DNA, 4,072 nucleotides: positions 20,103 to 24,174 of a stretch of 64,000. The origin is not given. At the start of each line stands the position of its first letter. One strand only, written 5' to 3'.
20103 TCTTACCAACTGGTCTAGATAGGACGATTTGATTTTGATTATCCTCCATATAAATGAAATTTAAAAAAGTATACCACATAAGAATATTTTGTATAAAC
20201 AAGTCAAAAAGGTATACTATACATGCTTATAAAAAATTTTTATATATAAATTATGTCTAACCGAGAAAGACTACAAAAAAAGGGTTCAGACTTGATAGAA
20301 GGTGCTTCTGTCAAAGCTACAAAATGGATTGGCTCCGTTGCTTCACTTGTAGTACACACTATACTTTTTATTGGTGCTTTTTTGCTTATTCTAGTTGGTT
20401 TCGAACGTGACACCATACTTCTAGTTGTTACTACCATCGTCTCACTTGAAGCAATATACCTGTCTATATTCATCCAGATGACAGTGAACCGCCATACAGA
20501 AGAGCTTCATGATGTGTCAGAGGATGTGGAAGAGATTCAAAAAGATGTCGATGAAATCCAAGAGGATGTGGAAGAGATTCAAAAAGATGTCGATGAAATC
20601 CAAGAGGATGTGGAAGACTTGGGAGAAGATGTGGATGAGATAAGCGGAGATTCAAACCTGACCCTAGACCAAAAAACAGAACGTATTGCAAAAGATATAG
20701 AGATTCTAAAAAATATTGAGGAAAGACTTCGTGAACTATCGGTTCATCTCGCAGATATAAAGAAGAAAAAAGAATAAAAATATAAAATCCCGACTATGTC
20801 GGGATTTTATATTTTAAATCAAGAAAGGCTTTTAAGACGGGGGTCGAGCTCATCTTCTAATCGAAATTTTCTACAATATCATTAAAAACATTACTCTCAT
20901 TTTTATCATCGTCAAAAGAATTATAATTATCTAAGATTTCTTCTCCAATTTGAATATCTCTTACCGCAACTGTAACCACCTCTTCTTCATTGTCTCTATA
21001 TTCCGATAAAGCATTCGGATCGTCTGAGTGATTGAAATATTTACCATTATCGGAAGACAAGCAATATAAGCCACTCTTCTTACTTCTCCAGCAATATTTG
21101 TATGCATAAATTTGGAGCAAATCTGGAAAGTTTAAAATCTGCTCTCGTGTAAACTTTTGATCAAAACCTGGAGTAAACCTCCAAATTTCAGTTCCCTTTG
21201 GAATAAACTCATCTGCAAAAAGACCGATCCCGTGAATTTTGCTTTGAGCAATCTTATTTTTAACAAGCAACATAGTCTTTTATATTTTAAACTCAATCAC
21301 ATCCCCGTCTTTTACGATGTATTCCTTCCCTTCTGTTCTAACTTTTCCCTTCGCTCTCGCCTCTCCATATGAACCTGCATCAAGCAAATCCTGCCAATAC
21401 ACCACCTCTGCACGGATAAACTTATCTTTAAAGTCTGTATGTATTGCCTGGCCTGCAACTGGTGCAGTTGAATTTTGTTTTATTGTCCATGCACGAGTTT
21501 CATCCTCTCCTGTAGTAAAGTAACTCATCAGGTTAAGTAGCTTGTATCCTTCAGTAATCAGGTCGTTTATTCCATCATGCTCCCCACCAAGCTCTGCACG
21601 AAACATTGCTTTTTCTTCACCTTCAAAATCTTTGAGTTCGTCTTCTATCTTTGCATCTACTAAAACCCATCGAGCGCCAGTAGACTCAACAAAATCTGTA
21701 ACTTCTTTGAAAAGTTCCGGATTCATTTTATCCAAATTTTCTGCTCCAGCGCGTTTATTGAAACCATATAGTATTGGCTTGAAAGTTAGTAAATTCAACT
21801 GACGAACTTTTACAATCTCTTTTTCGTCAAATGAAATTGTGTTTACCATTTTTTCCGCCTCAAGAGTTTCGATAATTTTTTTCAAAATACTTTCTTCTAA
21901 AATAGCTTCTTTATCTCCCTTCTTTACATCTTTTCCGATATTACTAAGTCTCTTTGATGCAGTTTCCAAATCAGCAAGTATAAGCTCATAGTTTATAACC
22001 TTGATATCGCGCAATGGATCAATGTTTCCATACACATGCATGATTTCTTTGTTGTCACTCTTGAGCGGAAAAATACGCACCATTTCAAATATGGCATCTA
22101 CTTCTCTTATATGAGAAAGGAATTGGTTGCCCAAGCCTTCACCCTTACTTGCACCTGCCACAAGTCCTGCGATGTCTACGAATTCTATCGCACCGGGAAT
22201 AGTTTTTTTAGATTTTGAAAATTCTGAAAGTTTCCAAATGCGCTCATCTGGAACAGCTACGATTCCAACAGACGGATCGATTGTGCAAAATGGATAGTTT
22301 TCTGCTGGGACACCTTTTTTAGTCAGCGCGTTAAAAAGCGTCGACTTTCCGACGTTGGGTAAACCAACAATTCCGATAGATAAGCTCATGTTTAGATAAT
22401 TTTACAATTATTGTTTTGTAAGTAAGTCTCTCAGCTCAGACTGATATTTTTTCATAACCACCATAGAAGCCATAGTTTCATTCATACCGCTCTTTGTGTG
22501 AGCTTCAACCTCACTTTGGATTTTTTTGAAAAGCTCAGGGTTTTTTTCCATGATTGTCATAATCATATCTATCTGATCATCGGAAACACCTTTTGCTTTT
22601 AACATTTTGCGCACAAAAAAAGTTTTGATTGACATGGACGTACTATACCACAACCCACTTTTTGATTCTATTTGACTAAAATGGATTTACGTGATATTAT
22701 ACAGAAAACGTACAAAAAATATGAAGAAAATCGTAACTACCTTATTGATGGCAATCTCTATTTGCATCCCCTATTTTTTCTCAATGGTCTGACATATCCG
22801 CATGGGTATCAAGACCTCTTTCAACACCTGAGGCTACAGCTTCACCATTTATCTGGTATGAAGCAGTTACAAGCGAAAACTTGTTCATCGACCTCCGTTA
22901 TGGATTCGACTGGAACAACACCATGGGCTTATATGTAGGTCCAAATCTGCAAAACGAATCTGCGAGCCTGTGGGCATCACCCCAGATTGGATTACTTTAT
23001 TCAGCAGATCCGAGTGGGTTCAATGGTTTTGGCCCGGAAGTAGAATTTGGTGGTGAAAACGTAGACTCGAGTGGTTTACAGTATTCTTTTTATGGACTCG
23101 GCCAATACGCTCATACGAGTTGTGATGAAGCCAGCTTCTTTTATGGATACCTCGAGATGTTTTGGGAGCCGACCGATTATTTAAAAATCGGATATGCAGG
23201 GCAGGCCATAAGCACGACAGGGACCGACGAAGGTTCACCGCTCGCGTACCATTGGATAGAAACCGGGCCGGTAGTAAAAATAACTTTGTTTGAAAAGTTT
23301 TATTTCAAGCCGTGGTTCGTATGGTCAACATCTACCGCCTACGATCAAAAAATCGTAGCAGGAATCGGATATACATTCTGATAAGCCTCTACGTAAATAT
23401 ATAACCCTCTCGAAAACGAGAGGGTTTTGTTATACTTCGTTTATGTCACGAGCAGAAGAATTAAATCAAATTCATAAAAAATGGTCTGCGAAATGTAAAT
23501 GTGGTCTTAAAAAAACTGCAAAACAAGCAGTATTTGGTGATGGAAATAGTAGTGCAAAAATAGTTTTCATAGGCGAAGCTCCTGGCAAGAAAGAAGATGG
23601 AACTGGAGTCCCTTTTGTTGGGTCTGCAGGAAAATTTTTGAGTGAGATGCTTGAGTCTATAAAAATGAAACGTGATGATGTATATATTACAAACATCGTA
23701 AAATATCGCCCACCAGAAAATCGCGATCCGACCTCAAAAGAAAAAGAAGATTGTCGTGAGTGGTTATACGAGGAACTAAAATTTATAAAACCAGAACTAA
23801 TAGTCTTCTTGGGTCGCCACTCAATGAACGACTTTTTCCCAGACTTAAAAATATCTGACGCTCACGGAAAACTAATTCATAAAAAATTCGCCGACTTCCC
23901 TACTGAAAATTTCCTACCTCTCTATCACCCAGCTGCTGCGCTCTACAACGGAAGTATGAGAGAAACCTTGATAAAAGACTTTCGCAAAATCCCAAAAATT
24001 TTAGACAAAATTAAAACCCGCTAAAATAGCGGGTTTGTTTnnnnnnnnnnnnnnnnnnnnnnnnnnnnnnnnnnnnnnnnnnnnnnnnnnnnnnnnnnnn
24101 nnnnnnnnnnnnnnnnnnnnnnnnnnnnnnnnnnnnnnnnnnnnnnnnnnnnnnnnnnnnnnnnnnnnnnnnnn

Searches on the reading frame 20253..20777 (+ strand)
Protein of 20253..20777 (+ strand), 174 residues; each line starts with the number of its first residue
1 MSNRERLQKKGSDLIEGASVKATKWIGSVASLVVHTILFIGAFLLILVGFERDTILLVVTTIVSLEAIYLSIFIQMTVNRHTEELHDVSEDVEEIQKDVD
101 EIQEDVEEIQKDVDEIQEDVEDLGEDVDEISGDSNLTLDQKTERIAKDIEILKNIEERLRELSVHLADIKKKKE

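Call 5: search_protein_families(library=pfam, proteins=[window:20253-20777:+], max_evalue=0.1)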
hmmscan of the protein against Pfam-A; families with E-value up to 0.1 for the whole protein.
window:20253-20777:+ (174 aa): 57 families (the best 25 are shown)
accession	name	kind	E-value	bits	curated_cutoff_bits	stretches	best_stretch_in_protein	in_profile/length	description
PF06103.16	DUF948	-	7.1e-08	33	37.2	1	62-130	5-73/89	Bacterial protein of unknown function (DUF948)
PF06009.19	Laminin_II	-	2e-07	31.6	33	1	82-171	9-97/138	Laminin Domain II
PF04728.18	LPP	-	2.3e-05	25.1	29.1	1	87-119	4-36/53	Lipoprotein leucine-zipper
PF07889.17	DUF1664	-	3.4e-05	24.3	34.6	1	78-131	68-121/124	Protein of unknown function (DUF1664)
PF06160.17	EzrA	-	0.0002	20.2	39.6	1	82-137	443-498/557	Septation ring formation regulator, EzrA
PF23067.1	MG280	-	0.00035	20.7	27.4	1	32-160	19-139/259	Uncharacterised protein MG280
PF02646.22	RmuC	-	0.00044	19.9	26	1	93-157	222-286/291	RmuC family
PF04136.21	COG3_N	-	0.00057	20.3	27.9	1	81-163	2-83/147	Conserved oligomeric Golgi complex subunit 3, N-terminal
PF05531.17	NPV_P10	-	0.00073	20.4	29.8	1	85-131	13-62/75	Nucleopolyhedrovirus P10 protein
PF02520.22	ANIS5_cation-bd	-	0.00087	19.8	29.3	1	86-147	31-89/109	SXP/RAL-2 family protein Ani s 5-like, metal-binding domain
PF13851.11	GAS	-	0.00091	19.1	32.3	1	93-174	29-109/200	Growth-arrest specific micro-tubule binding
PF16331.10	TolA_bind_tri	-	0.00092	19.7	30.1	1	79-132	14-67/76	TolA binding protein trimerisation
PF05055.17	DUF677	-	0.001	18.5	29.1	1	34-154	182-309/336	Protein of unknown function (DUF677)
PF04513.17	Baculo_PEP_C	-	0.0011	19.5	38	1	75-169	6-104/140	Baculovirus polyhedron envelope protein, PEP, C terminus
PF01442.23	Apolipoprotein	-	0.0013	18.9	90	1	83-167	58-142/190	Apolipoprotein A1/A4/E domain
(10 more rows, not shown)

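Call 81: search_protein_families(library=padloc, proteins=[window:20253-20777:+], max_evalue=0.01)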
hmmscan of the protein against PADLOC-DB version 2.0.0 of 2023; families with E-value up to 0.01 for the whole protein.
window:20253-20777:+ (174 aa): 30 families (the best 25 are shown)
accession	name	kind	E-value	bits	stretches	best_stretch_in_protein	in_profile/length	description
PDLC00599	ZorA1|ZorA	-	1.6e-05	21.9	1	74-172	397-496/631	MotA/ExbB/TolQ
PDLC03841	LeoBC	-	8.1e-05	19.9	1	15-165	454-593/601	-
PDLC00006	DruC1|DruC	-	9.6e-05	19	1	75-171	195-290/626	Unknown function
PDLC02731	PbeC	-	0.00018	18.5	1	75-160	420-507/645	PbeC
PDLC03864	LmuB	-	0.00029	17.5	1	75-169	237-334/657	-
PDLC00696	Effector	-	0.0003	18.5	1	28-143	43-156/189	2TM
PDLC02668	DndD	-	0.00035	17.7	1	80-163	209-292/659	DndD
PDLC00551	JetC2|JetC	-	0.00045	16.2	1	79-171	863-956/1365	DUF3584 domain; MukB-like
PDLC02730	PbeC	-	0.00052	16.9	1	77-172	377-471/651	PbeC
PDLC02756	PbeC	-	0.00054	17.1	1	79-162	210-293/643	PbeC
PDLC02750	PbeC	-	0.00067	16.3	1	57-154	171-266/629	PbeC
PDLC02747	PbeC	-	0.00069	16.6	1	85-170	397-483/632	PbeC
PDLC00503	JetC1|JetC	-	0.00082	15.5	1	75-171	671-771/1146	DUF3584 domain; MukB-like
PDLC02726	PbeC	-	0.00093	15.7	1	72-171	366-465/637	PbeC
PDLC03859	LmuB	-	0.0011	16.2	1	82-172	352-457/611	-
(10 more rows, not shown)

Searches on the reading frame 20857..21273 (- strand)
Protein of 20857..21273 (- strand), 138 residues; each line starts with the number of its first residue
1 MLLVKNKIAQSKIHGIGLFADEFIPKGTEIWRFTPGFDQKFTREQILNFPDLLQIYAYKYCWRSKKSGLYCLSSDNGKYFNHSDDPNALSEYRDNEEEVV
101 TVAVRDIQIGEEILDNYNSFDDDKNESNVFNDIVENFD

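Call 5: search_protein_families(library=pfam, proteins=[window:20857-21273:-], max_evalue=0.1)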
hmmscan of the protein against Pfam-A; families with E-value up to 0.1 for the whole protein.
window:20857-21273:- (138 aa): 1 family
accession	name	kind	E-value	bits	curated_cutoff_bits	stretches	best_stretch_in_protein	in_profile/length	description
PF00856.33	SET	-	6.2e-15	55.9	22.4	1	15-118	1-105/105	SET domain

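Call 81: search_protein_families(library=padloc, proteins=[window:20857-21273:-], max_evalue=0.01)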
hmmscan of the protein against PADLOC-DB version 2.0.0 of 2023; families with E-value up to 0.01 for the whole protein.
window:20857-21273:- (138 aa): 0 families

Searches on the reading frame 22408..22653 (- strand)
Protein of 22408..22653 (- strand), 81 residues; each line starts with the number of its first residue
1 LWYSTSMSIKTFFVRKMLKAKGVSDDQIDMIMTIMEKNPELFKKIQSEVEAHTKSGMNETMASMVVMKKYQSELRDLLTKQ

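Call 5: search_protein_families(library=pfam, proteins=[window:22408-22653:-], max_evalue=0.1)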
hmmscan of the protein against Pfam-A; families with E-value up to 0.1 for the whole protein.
window:22408-22653:- (81 aa): 2 families
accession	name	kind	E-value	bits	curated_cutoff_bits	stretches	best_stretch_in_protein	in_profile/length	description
PF02566.24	OsmC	-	0.055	14.3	27.5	1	14-65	24-78/100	OsmC-like protein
PF14747.11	DUF4473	-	0.065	14.2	25.9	0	15-61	8-53/78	Domain of unknown function (DUF4473)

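Call 81: search_protein_families(library=padloc, proteins=[window:22408-22653:-], max_evalue=0.01)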
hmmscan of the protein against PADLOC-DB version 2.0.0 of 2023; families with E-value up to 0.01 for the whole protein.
window:22408-22653:- (81 aa): 0 families

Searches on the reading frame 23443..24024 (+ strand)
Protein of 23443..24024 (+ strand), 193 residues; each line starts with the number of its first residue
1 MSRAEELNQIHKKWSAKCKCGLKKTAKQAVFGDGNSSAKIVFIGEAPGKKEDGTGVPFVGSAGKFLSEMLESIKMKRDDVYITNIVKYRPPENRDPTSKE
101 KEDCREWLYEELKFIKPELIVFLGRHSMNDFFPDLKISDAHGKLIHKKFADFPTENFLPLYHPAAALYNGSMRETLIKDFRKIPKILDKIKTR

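Call 5: search_protein_families(library=pfam, proteins=[window:23443-24024:+], max_evalue=0.1)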
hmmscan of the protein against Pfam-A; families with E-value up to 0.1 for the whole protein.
window:23443-24024:+ (193 aa): 1 family
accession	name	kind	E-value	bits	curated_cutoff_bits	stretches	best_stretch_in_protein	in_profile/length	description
PF03167.25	UDG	-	1.3e-35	123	24.3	1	31-173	1-128/141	Uracil DNA glycosylase superfamily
